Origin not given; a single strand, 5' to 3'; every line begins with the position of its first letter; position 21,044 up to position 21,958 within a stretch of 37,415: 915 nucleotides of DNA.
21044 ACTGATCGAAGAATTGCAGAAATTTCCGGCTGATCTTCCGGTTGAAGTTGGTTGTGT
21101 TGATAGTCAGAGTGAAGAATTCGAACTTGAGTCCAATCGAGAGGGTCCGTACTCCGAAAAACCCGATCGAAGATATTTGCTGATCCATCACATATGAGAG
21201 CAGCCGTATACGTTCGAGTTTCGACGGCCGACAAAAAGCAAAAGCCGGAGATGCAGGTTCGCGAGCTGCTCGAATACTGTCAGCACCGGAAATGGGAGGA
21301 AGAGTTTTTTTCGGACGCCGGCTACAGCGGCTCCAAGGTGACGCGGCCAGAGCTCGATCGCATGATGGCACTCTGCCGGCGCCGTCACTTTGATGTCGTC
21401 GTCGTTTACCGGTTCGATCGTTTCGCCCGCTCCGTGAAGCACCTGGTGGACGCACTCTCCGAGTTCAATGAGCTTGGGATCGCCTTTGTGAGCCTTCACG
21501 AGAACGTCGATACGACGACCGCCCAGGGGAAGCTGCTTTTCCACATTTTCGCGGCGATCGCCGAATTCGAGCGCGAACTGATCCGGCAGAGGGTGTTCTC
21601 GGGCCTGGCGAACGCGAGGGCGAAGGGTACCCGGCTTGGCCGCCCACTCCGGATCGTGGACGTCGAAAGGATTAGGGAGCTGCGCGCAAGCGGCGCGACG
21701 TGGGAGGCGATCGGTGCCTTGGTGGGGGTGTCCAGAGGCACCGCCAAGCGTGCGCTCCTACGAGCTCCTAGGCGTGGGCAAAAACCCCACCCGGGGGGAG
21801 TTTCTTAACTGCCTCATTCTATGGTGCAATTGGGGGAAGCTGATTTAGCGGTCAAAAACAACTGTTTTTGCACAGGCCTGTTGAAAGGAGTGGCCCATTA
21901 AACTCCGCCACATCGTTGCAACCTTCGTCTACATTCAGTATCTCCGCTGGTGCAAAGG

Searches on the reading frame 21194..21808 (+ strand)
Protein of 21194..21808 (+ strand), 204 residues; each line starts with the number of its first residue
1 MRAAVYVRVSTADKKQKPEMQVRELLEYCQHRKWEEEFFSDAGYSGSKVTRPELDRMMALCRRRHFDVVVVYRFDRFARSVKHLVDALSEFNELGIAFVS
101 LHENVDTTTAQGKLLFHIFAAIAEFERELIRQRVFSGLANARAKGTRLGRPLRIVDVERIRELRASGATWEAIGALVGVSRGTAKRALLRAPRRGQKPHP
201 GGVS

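Call 7: search_protein_families(library=pfam, proteins=[window:21194-21808:+], max_evalue=0.01)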
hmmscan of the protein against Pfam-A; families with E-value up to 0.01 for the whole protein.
window:21194-21808:+ (204 aa): 2 families
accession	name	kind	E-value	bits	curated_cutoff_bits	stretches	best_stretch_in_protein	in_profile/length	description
PF00239.26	Resolvase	-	1.3e-46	158.7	23.3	1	3-146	1-144/145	Resolvase, N terminal domain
PF13384.12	HTH_23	-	0.0077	16.5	24.6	0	163-188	13-38/50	Homeodomain-like domain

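Call 8: search_protein_families(library=phrogs, proteins=[window:21194-21808:+], max_evalue=0.01)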
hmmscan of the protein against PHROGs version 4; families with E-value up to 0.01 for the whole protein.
window:21194-21808:+ (204 aa): 5 families
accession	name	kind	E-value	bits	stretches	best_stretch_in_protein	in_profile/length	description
phrog_125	-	DNA, RNA and nucleotide metabolism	2.3e-54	185.6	1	1-194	20-206/254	DNA invertase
phrog_95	-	integration and excision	1e-47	164.1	1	1-149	88-241/651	integrase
phrog_6620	-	integration and excision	8e-11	42.9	1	3-102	58-156/201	transposase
phrog_664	-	DNA, RNA and nucleotide metabolism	0.0018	19.2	1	113-188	36-121/210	DNA binding protein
phrog_645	-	DNA, RNA and nucleotide metabolism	0.0061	17.7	1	158-192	28-63/196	Rnase E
